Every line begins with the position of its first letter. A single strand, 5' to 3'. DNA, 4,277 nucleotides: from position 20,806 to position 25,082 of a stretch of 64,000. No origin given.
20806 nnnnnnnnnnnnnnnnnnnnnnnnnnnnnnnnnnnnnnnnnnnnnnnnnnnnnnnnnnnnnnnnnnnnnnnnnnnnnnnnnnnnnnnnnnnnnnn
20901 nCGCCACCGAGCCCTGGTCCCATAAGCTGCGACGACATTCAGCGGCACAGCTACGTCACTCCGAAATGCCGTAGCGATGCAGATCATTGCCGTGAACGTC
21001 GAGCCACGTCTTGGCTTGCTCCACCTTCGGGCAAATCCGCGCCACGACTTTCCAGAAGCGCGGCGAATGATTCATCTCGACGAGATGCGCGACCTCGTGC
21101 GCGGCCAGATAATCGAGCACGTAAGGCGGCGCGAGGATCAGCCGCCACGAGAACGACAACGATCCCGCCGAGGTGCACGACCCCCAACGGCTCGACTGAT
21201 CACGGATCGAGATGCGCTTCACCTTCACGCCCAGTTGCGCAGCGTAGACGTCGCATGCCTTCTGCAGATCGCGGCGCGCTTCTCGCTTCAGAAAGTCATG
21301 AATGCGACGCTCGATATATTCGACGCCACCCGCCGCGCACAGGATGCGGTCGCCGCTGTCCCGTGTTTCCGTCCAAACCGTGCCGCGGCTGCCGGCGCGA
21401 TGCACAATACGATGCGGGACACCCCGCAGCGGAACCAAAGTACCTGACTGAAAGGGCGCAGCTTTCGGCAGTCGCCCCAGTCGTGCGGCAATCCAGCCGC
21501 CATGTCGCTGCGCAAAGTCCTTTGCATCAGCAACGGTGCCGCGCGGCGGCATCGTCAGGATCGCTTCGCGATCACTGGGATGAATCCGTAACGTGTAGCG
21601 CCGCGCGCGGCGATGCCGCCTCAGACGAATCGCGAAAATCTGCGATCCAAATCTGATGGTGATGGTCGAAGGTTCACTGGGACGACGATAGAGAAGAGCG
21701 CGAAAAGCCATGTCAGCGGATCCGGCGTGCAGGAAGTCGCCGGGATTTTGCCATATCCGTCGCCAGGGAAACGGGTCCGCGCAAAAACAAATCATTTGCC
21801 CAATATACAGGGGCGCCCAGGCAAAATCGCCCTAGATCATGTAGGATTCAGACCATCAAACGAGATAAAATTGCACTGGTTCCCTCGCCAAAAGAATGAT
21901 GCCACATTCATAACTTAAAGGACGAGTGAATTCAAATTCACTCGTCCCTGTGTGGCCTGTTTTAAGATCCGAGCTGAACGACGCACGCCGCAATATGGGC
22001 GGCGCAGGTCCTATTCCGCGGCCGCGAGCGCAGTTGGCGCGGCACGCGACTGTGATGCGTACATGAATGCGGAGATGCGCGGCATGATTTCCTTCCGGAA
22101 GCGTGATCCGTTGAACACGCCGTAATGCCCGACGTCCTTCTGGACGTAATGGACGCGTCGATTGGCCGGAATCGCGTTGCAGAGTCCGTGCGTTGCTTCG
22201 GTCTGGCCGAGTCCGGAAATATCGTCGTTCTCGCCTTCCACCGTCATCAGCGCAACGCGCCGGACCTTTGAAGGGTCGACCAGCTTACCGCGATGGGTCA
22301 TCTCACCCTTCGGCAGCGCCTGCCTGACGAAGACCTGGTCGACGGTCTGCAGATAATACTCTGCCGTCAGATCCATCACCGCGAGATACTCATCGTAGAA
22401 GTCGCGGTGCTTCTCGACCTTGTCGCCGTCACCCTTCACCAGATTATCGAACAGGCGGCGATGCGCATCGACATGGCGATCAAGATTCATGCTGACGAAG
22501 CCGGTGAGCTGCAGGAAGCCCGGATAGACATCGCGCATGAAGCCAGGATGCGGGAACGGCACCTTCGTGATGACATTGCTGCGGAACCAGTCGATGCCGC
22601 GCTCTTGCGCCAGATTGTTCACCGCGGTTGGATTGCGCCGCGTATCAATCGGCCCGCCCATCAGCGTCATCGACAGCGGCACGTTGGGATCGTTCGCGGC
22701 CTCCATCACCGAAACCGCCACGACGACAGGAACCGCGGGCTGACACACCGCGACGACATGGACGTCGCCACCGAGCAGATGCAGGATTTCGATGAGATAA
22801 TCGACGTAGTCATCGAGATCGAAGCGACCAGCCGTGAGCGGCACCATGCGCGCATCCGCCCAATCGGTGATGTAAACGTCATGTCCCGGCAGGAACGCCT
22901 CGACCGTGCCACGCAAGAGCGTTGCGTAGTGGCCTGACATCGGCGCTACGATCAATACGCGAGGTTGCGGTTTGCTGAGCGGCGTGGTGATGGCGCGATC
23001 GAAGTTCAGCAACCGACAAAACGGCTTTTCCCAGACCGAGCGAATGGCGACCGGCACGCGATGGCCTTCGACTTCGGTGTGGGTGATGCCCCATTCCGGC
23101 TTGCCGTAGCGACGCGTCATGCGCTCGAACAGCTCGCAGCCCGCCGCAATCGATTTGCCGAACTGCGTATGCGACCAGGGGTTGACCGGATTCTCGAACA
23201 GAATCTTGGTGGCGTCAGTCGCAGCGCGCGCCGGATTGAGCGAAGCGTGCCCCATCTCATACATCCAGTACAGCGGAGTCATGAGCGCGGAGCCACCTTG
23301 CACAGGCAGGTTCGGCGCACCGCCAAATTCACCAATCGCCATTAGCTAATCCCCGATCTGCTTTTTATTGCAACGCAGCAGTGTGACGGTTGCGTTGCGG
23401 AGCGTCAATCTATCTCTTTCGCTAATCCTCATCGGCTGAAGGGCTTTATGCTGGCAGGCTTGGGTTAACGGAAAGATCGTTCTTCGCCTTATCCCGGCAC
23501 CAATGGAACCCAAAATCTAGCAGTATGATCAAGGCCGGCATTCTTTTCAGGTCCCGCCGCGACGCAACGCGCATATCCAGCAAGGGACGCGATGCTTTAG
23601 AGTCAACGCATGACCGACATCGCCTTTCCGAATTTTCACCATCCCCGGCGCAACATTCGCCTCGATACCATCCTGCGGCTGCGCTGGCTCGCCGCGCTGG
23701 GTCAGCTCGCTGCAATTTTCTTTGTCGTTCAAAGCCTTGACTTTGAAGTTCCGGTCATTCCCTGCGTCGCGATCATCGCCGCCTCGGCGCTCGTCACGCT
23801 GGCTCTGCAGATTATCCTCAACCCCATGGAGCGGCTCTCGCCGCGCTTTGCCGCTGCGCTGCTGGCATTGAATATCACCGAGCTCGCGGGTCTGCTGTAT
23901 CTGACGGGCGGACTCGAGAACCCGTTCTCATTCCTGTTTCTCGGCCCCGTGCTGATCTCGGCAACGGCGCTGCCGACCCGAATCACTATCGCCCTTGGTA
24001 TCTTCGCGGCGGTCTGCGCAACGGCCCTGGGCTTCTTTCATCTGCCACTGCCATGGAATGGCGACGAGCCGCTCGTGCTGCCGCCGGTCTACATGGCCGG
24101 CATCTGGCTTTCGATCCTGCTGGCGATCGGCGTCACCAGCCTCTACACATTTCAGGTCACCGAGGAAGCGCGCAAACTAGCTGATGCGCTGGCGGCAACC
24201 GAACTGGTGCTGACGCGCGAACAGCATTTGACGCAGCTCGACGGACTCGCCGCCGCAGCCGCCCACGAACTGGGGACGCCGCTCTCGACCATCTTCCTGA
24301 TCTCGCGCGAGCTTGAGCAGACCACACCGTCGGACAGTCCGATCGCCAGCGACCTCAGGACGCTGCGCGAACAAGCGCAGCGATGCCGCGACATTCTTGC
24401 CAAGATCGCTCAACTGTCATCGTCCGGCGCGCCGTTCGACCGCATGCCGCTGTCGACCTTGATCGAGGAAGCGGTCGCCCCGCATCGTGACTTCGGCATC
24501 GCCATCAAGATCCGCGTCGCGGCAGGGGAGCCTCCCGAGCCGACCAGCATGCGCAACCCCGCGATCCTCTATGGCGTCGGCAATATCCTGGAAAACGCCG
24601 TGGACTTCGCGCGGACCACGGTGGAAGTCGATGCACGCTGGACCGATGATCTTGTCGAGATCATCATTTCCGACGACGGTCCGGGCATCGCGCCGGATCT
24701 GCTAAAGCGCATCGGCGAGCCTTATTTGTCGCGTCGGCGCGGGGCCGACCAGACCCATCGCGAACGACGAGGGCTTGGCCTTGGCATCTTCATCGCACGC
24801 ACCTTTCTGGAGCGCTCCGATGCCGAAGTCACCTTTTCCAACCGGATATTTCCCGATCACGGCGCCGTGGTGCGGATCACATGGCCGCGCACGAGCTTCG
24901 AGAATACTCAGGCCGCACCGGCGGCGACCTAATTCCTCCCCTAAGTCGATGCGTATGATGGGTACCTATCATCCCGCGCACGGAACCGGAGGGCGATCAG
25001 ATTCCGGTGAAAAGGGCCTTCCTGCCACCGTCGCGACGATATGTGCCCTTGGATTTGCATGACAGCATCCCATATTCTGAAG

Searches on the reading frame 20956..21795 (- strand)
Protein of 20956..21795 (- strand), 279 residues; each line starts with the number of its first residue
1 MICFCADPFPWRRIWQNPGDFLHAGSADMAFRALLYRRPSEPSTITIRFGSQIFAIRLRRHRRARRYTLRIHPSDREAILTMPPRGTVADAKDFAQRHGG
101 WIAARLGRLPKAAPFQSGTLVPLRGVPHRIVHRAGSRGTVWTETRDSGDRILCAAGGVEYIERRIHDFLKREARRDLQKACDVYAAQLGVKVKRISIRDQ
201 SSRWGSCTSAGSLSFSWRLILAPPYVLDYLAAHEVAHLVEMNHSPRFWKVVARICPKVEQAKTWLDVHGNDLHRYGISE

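Call 40: search_protein_families(library=pfam, proteins=[window:20956-21795:-])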
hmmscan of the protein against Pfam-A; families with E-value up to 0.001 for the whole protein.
window:20956-21795:- (279 aa): 1 family
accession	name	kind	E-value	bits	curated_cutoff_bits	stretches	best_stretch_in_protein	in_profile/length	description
PF01863.23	YgjP-like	-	3.7e-56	190.9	26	1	68-267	2-206/207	YgjP-like, metallopeptidase domain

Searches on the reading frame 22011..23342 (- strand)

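Call 40: search_protein_families(library=pfam, proteins=[window:22011-23342:-])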
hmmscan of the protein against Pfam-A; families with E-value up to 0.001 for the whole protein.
window:22011-23342:- (443 aa): 1 family
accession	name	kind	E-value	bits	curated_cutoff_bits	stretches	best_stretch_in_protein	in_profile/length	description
PF06850.17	PHB_depo_C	-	2.7e-101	337.6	27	1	229-429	1-201/203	PHB de-polymerase C-terminus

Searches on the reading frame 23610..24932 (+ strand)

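Call 40: search_protein_families(library=pfam, proteins=[window:23610-24932:+])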
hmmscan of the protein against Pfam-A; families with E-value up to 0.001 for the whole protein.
window:23610-24932:+ (440 aa): 3 families
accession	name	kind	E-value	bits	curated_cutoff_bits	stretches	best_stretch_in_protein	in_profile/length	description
PF02518.31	HATPase_c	-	1.9e-16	60.9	26.4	1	323-428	10-110/111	Histidine kinase-, DNA gyrase B-, and HSP90-like ATPase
PF00512.31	HisKA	-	8.9e-08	32.5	26.9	1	212-273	4-64/66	His Kinase A (phospho-acceptor) domain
PF25323.1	6TM_PilS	-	0.00037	20.7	27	1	13-144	9-143/189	PilS-like transmembrane domain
